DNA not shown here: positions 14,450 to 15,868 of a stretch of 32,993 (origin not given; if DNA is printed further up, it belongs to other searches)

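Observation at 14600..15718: Eukaryote-type Josephin (MJD) deubiquitinase domain in a bacterial gene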

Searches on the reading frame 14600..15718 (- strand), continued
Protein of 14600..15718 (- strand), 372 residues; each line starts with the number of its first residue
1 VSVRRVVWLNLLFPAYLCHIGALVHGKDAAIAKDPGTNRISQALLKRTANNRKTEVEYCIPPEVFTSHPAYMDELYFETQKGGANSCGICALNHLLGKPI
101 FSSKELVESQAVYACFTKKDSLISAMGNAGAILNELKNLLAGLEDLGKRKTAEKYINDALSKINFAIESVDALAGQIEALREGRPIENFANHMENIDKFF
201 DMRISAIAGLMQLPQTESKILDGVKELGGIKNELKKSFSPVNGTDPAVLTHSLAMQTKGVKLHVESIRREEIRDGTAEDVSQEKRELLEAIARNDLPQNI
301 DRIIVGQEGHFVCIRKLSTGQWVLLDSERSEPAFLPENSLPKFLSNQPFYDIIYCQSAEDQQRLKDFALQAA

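Call 42: find_homologous_proteins(query=A2, max_evalue=0.001)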
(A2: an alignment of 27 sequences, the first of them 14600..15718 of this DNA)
Query A2 (27 sequences) (372 aa, profile of the alignment): 7 proteins with E <= 0.001 among 8000 candidates.
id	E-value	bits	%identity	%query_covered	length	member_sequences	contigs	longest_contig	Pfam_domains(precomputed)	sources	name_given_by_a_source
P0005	1.3e-201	687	38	96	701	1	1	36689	-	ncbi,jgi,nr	ncbi:MAG: hypothetical protein LBB17_02645 [Puniceicoccales bacterium]|jgi:hypothetical protein|nr:h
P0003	5.0e-108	380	39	97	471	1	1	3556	-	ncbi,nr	ncbi:MAG: hypothetical protein LBC11_03305, partial [Puniceicoccales bacterium]|nr:hypothetical prot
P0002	6.5e-104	366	82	97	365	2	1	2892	PF02099.24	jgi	jgi:hypothetical protein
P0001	1.4e-102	362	100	99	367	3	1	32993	PF02099.24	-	-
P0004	1.4e-97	345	32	95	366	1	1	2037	PF02099.24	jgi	jgi:hypothetical protein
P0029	9.2e-64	234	26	80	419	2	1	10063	-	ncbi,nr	ncbi:MAG: Josephin domain-containing protein [Puniceicoccales bacterium]|nr:Josephin domain-containi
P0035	2.2e-61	226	24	89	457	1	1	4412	-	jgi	jgi:hypothetical protein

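Call 50: predict_structure(alignment_id=A2)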
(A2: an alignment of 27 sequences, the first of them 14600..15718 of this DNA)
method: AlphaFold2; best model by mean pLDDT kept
length: 372 residues; sequences in the alignment: 27
mean_pLDDT: 89.3   pTM: 0.83
mean pLDDT of the five models: 89.3, 89.0, 87.5, 87.5, 87.2
residues with pLDDT >= 90: 260; 70-90: 80; 50-70: 25; < 50: 7
segments of 3 or more residues with pLDDT < 50: 1-3, 30-33
pLDDT, mean of each block of 10 residues (from residue 1): 55 78 64 57 84 93 90 96 94 96 94 94 94 92 89 94 97 94 92 94 87 73 88 90 89 95 95 89 96 95 95 97 98 96 94 96 94 74
secondary structure, 60 per line:
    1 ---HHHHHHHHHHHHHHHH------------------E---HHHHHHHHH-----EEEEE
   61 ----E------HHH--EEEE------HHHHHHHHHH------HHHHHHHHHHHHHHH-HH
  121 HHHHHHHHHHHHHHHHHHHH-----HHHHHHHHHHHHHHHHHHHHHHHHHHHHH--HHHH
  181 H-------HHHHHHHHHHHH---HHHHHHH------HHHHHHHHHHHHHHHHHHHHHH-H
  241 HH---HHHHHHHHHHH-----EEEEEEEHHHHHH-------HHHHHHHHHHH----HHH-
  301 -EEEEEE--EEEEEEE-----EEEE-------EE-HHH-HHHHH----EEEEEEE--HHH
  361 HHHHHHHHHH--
elements in order: H4-19 H42-50 E56-60 E77-80 H87-96 H103-117 H119-140 H146-174 H177-181 H189-200 H204-210 H217-238 H246-256 E262-268 H269-274 H282-292 E302-307 E310-316 E322-325 H340-344 E349-355 H358-370

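Call 54: fold_search(model_id=the predicted structure, library=pdb)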
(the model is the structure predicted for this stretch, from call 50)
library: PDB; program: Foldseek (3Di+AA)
matches with E <= 10: 945; with E <= 0.001: 2
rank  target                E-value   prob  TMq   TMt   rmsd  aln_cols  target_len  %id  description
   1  9f5t_C                7.9e-05  1.00  0.35  0.61   9.8       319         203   15  Ubiquitin C-terminal clippase BpJOS (released 2025-04-23)
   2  9f5t_A                1.1e-04  1.00  0.35  0.60   9.7       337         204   14  Ubiquitin C-terminal clippase BpJOS (released 2025-04-23)
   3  9fpa_A                5.5e-03  0.99  0.22  0.34  12.7       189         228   15  DUBS Parachlamydia sp. PcJOS orthorhombic crystal form (released 2025-04-23)
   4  9fn4_A                9.4e-03  1.00  0.29  0.45  14.4       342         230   12  DUBS Parachlamydia sp. PcJOS (released 2025-04-23)
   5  9fpa_C                9.8e-03  0.97  0.21  0.34  13.4       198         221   15  DUBS Parachlamydia sp. PcJOS orthorhombic crystal form (released 2025-04-23)
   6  2vrw_B                1.0e-02  0.57  0.16  0.17  20.9       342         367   10  Critical structural role for the PH and C1 domains of the Vav1 exchange factor (released 2008-06-17)
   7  6hv6                  3.5e-02  0.38  0.16  0.18  16.4       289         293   13  Crystal structure of PatoxP, a cysteine protease-like domain of Photorhabdus asymbiotica toxin PaTox (released 2018-12-05)
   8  1x8z_A                3.9e-02  1.00  0.22  0.45   5.2       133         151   13  Crystal structure of a pectin methylesterase inhibitor from Arabidopsis thaliana (released 2004-12-28)
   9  1x90_A                4.1e-02  1.00  0.24  0.50   4.7       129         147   13  Crystal structure of mutant form B of a pectin methylesterase inhibitor from Arabidopsis (released 2004-12-28)
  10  7pi6_C                4.3e-02  0.41  0.14  0.22  23.9       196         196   16  Trypanosoma brucei ISG65 bound to human complement C3d (released 2022-07-27)
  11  3bji_A                5.0e-02  0.20  0.15  0.15  19.2       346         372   10  Structural Basis of Promiscuous Guanine Nucleotide Exchange by the T-Cell Essential Vav1 (released 2008-07-15)
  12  3kz1_B                5.2e-02  0.25  0.16  0.17  22.6       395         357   10  Crystal Structure of the Complex of PDZ-RhoGEF DH/PH domains with GTP-gamma-S Activated RhoA (released 2010-04-28)
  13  2oez_A                5.2e-02  0.10  0.11  0.13  18.9       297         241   11  Protein of Unknown Function (DUF1342) from Vibrio parahaemolyticus (released 2007-01-30)
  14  3ky9_B                5.5e-02  0.15  0.14  0.10  22.3       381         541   10  Autoinhibited Vav1 (released 2010-02-23)
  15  3ky9_A                6.1e-02  0.14  0.14  0.10  22.1       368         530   10  Autoinhibited Vav1 (released 2010-02-23)
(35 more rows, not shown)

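Call 59: find_related_loci(query=A1, collection=metagenome_contigs, flank=4000)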
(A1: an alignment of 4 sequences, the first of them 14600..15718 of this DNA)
Query A1 (372 aa) in metagenome_contigs; peptide patterns used: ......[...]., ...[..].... (x = any residue, [..] = any of these).
80 stretches matched a pattern, but none encodes a relative of the query by tblastn (E <= 1e-3).

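Call 60: find_encoding_contigs(protein=P0001, flank=4000, max_places=6)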
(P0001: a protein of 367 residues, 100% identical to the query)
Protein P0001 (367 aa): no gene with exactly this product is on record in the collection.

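Call 61: list_cluster_members(proteins=[P0001, P0002, P0029, P0004])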
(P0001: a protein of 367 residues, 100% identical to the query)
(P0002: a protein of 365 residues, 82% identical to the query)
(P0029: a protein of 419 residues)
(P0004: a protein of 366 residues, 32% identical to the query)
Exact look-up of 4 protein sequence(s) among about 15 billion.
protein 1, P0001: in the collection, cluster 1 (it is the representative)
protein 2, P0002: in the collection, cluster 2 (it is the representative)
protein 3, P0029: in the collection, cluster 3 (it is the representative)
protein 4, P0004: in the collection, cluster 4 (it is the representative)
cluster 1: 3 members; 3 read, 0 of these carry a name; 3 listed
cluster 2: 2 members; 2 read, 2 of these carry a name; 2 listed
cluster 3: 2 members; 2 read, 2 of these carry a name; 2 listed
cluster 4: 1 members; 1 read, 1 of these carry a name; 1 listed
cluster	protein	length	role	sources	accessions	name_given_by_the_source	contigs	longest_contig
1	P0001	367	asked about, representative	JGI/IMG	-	-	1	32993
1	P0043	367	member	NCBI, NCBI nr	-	-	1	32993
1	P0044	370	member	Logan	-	-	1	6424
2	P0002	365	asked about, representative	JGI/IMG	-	hypothetical protein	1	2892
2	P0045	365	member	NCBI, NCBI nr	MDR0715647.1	MAG: hypothetical protein LBF25_02660 [Puniceicoccales bacterium] | hypothetical protein [Puniceicoccales bacterium]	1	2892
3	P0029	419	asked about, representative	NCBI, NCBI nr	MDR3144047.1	MAG: Josephin domain-containing protein [Puniceicoccales bacterium] | Josephin domain-containing protein [Puniceicoccales bacterium]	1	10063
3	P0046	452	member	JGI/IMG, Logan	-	hypothetical protein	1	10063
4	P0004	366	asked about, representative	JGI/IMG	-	hypothetical protein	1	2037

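Call 62: find_encoding_contigs(protein=P0044, flank=6000, max_places=4)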
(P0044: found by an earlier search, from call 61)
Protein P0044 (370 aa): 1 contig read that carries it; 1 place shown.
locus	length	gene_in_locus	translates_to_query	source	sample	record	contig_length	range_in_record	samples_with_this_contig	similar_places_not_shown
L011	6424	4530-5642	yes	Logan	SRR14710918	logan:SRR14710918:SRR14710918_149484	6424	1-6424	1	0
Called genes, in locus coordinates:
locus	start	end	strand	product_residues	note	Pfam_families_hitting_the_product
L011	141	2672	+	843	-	PF02861:Clp_N, PF13191:AAA_16 (weak), PF00004:AAA, PF17871:AAA_lid_9, PF00004:AAA, PF07724:AAA_2, PF07728:AAA_5, PF10431:ClpB_D2-small, +9 more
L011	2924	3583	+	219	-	-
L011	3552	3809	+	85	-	-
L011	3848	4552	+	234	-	-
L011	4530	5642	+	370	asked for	PF02099:Josephin (faint)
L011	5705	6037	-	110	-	-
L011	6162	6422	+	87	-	?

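Call 68: search_protein_families(library=pfam, proteins=[L002:6414-9107:+, P0008, P0009, P0011, P0012, P0029, P0030, P0033], max_evalue=0.01)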
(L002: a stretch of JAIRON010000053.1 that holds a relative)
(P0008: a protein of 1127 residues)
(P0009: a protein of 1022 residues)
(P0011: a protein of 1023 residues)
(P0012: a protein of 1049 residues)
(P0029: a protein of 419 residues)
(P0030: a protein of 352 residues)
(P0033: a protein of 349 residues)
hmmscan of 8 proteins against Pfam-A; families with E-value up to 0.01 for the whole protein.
L002:6414-9107:+ (898 aa): 3 families
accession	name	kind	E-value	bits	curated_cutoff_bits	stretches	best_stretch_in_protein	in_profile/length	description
PF02099.23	Josephin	-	2.8e-05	24.4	26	0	821-872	94-144/157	Josephin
PF23854.1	DUF7217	-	0.0012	19.1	29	1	650-707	135-187/238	Domain of unknown function (DUF7217)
PF19380.4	DUF5955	-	0.0017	19.1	27.1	0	648-710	23-82/88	Family of unknown function (DUF5955)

P0008 (1127 aa): 1 family
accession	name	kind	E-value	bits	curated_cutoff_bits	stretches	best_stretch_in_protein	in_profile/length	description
PF02099.23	Josephin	-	0.00035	20.9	26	0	1058-1103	103-147/157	Josephin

P0009 (1022 aa): 1 family
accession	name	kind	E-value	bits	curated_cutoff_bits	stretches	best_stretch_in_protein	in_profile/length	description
PF02099.23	Josephin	-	0.0023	18.2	26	0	945-991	97-140/157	Josephin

P0011 (1023 aa): 1 family
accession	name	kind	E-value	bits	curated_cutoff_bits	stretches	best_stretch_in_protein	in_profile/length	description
PF02099.23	Josephin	-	2.1e-06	28.1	26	1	953-1004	102-152/157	Josephin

P0012 (1049 aa): 1 family
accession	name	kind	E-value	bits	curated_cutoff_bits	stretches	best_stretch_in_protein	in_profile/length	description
PF05708.18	Peptidase_C92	-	0.0016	18.9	27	0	980-1041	37-90/166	Permuted papain-like amidase enzyme, YaeF/YiiX, C92 family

P0029 (419 aa): 1 family
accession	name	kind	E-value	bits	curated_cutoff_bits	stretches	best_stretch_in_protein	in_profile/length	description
PF02099.23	Josephin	-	0.0023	18.2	26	1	331-379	86-134/157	Josephin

P0030 (352 aa): 0 families

P0033 (349 aa): 0 families

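Call 69: search_solved_structures(query=A2, max_evalue=10, show_alignments=3)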
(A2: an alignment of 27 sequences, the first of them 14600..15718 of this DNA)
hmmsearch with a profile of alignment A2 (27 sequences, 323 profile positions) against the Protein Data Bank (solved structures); distinct sequences matched with E-value up to 10: 165 (the best 60 are shown).
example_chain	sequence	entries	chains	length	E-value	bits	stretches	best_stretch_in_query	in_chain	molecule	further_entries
9f5t_A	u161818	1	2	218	1.5e-35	126.5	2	195-305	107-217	BpJOS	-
9g7g_A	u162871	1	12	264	7.6e-12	48.6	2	259-287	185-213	PaJOS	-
2dos_A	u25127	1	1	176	2.1e-08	37.3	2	253-299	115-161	Ataxin-3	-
2aga_A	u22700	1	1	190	2.5e-08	37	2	253-299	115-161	Machado-Joseph disease protein 1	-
1yzb_A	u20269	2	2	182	5.1e-08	36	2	253-299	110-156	Machado-Joseph disease protein 1 | Ataxin-3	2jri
6pgv_A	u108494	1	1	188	1.3e-06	31.5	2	48-79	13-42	Josephin-2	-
9fn4_A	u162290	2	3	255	5.5e-06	29.4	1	259-288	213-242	Peptidase C39-like domain-containing protein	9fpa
3o65_A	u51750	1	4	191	7.1e-06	29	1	253-301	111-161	Putative ataxin-3-like protein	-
8qad_A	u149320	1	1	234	1.6e-05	27.8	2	98-191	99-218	sc-apCC-6-LLIA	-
8qae_A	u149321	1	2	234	0.00015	24.6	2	98-193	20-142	sc-apCC-6-SLLA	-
1r71_A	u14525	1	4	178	0.003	20.4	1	98-235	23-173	Transcriptional repressor protein korB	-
8dmj_A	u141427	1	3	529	0.0033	20.2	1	84-164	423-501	Fusion glycoprotein F0,Fusion glycoprotein F1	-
8a3k_UNK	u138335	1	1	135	0.0061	19.4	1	98-192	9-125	sc-apCC-4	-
8do4_A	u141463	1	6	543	0.0071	19.1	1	84-164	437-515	Fusion glycoprotein F0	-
2jua_A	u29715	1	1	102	0.0096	18.7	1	98-190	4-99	de novo protein S836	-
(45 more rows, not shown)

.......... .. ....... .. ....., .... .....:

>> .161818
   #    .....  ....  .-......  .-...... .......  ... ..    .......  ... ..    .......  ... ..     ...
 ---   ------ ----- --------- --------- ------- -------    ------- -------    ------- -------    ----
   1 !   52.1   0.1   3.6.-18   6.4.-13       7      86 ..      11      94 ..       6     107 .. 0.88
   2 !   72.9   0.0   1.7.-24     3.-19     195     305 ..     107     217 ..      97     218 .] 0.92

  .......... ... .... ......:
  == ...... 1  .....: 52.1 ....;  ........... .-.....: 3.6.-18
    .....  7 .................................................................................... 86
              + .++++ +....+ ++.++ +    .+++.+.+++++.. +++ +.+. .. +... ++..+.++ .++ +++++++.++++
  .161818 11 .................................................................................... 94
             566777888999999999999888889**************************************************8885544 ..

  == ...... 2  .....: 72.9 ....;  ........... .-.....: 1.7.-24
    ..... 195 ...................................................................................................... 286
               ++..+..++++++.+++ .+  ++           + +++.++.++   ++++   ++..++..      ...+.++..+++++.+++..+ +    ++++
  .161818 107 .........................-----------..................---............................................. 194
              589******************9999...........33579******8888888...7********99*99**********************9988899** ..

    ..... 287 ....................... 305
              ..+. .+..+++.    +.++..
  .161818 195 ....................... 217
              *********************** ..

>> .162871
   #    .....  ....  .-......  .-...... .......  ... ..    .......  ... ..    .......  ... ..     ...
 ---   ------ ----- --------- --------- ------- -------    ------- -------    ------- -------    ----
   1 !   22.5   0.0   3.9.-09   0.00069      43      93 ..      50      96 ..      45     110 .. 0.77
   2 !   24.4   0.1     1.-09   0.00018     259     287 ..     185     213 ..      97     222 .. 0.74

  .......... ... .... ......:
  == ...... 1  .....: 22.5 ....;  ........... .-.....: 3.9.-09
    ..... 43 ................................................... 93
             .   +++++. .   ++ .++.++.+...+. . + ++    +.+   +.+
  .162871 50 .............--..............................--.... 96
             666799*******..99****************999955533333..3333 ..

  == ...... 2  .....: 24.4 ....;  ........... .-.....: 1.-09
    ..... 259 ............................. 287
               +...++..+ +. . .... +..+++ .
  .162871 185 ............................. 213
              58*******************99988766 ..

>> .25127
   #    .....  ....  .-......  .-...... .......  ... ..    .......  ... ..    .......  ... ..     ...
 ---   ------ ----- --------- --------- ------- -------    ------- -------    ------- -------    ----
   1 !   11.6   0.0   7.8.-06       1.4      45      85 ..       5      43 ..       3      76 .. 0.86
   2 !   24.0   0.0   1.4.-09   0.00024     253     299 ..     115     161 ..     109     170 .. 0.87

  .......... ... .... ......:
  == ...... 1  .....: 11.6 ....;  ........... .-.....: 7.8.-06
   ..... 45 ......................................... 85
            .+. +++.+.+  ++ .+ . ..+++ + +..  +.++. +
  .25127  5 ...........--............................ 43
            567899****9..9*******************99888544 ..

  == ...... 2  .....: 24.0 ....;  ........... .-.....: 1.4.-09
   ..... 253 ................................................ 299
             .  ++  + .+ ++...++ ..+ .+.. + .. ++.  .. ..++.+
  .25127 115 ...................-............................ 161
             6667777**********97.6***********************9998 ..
